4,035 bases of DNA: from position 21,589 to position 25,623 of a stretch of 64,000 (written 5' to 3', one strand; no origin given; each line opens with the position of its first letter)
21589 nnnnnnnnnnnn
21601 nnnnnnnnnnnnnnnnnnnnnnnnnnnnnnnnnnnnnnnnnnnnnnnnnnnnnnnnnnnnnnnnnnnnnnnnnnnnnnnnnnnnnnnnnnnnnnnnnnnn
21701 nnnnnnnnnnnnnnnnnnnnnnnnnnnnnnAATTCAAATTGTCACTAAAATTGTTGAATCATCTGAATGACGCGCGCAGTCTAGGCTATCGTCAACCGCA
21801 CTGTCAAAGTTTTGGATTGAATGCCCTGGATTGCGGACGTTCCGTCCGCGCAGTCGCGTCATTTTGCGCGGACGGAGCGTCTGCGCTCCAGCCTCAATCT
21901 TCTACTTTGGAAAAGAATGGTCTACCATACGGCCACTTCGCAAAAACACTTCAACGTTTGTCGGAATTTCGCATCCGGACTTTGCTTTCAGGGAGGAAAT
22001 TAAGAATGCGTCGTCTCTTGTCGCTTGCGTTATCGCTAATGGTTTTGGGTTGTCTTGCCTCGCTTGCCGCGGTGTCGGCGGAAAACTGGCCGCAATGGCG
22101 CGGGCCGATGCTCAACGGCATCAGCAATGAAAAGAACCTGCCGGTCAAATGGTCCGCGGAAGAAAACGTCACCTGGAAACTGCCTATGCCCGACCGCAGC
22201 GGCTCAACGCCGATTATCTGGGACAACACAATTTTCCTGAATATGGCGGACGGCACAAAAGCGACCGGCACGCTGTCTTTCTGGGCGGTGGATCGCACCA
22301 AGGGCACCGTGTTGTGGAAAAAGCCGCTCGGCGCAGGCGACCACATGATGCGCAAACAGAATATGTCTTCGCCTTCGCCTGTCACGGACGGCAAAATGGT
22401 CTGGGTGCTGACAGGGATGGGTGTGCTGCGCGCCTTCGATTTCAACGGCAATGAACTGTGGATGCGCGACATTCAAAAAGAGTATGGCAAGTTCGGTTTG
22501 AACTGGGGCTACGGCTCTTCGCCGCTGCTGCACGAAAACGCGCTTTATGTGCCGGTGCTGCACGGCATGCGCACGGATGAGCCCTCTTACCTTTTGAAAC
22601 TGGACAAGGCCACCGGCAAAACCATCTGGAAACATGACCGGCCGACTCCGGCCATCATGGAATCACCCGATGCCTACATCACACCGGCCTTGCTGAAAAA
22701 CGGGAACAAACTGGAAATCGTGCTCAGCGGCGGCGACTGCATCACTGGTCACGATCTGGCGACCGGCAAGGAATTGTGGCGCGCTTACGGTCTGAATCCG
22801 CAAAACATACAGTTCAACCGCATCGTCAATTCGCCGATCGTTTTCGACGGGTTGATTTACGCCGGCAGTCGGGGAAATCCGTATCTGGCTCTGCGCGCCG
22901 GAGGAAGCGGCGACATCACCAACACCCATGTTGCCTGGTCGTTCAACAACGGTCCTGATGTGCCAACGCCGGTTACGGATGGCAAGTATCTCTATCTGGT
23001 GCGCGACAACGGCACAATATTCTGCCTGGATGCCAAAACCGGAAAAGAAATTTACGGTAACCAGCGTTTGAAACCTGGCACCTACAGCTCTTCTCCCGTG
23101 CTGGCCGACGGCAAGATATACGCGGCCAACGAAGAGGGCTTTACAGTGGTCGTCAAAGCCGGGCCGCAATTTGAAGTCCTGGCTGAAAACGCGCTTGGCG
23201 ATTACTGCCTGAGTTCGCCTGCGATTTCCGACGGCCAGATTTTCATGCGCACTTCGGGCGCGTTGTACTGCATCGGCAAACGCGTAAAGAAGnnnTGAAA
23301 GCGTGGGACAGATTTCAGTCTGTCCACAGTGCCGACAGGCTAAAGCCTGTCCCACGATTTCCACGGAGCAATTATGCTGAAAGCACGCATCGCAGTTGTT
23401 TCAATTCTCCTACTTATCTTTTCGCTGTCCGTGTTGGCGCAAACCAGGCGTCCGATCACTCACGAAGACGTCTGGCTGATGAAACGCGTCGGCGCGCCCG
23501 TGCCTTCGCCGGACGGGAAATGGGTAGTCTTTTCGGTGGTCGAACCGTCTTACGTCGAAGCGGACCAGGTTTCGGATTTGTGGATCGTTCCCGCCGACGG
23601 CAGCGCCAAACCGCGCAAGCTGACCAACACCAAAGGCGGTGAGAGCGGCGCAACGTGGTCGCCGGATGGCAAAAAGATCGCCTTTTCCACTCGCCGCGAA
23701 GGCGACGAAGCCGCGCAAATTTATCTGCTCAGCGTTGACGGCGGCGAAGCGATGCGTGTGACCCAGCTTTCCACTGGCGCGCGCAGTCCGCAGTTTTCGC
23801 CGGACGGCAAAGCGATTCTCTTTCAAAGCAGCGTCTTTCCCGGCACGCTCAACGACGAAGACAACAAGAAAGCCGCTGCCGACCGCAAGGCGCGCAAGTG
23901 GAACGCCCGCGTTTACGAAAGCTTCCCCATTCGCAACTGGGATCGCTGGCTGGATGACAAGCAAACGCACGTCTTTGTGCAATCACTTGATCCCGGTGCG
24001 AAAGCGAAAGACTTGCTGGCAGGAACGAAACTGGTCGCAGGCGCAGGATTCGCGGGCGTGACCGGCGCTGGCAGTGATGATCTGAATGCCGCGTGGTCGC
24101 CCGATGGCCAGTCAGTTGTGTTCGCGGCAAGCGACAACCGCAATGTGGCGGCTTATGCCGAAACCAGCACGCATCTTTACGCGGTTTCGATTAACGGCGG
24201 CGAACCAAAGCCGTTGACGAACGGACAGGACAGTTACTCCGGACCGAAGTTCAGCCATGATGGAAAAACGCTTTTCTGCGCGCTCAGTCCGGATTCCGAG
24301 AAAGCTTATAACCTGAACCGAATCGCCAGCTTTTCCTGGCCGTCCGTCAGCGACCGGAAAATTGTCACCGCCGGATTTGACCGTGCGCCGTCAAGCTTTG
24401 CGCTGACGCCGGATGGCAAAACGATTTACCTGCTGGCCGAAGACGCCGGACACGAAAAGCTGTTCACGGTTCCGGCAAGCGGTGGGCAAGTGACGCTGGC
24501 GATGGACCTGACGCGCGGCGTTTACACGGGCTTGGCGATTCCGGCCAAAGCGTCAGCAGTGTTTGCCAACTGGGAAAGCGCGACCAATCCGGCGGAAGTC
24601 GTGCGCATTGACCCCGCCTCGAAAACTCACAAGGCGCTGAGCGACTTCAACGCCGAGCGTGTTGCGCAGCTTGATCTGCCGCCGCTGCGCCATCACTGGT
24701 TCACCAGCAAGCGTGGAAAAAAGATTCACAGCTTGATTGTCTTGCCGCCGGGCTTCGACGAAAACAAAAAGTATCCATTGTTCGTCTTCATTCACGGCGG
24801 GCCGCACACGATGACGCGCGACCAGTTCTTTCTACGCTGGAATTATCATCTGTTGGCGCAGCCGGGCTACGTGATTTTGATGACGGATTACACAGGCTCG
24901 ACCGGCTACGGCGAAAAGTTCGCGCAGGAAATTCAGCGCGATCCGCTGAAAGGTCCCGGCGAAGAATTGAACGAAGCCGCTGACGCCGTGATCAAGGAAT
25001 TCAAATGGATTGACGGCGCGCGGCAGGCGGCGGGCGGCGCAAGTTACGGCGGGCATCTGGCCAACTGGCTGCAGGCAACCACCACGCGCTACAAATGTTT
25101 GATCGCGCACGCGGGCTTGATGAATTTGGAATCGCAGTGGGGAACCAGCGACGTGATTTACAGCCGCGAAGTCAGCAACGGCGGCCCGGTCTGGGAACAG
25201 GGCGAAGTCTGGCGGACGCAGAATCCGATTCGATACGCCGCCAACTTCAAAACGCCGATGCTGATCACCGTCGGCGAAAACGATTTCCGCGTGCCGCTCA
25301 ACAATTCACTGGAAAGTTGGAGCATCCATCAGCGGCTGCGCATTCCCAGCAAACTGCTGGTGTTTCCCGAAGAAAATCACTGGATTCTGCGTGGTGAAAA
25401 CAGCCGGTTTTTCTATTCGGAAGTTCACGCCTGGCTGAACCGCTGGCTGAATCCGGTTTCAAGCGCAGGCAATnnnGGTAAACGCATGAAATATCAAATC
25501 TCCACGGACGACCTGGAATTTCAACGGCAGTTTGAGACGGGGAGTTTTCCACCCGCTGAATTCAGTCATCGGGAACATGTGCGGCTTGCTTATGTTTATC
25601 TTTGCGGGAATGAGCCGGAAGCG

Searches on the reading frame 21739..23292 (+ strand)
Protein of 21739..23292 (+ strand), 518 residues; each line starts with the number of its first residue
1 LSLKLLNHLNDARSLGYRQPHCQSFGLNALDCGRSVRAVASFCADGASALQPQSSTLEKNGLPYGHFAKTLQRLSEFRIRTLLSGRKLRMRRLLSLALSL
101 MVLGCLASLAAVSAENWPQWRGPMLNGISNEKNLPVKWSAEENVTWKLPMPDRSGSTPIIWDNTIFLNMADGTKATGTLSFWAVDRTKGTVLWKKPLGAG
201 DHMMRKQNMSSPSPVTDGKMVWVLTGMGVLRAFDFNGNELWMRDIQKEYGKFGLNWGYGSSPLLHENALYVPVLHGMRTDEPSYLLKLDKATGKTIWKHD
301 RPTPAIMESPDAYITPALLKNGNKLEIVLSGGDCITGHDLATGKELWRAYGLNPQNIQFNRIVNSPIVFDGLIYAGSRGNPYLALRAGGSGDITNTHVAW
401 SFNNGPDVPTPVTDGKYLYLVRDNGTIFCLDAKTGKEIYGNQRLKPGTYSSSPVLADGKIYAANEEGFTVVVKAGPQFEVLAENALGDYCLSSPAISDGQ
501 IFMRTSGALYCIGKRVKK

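Call 25: search_protein_families(library=pfam, proteins=[window:21739-23292:+], max_evalue=0.001)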
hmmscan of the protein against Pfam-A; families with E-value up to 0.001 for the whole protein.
window:21739-23292:+ (518 aa): 3 families
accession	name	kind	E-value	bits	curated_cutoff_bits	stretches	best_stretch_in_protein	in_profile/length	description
PF13360.13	PQQ_2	-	5.5e-26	92.1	27.6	2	183-438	7-230/233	Outer membrane protein assembly factor BamB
PF13570.13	Beta-prop_ACSF4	-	3.1e-08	33.8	133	0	139-381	120-323/329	Beta-alanine-activating enzyme, beta-propeller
PF01011.28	PQQ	-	3.2e-06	26.6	26.7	0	409-440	51-82/595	Glucose/ethanol/alcohol dehydrogenase, beta-propeller domain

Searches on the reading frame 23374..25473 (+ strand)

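Call 25: search_protein_families(library=pfam, proteins=[window:23374-25473:+], max_evalue=0.001)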
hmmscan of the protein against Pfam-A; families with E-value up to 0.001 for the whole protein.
window:23374-25473:+ (700 aa): 8 families
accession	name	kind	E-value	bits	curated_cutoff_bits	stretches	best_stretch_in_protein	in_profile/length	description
PF00326.27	Peptidase_S9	-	2.3e-43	148.6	22.6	1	488-693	4-211/213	Prolyl oligopeptidase family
PF07676.18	PD40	-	2.2e-24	85.3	20.9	1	80-117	1-37/38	WD40-like Beta Propeller Repeat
PF25174.1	Beta-prop_THOC3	-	4.2e-08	33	305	0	78-152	79-148/272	THOC3 beta-propeller domain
PF00930.27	DPPIV_N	-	3.2e-07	29.9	22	0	264-299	305-342/354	Dipeptidyl peptidase IV (DPP IV) N-terminal region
PF20434.5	BD-FAE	-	3.6e-07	30.4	26.8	1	463-646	9-209/215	BD-FAE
PF02129.25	Peptidase_S15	-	1.7e-05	25.1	23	0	448-587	2-134/262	X-Pro dipeptidyl-peptidase (S15 family)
PF00561.26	Abhydrolase_1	-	9.5e-05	22.6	25.8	0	543-672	121-241/245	alpha/beta hydrolase fold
PF02897.21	Peptidase_S9_N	-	0.00042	19.6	24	0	94-153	130-189/414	Prolyl oligopeptidase, N-terminal beta-propeller domain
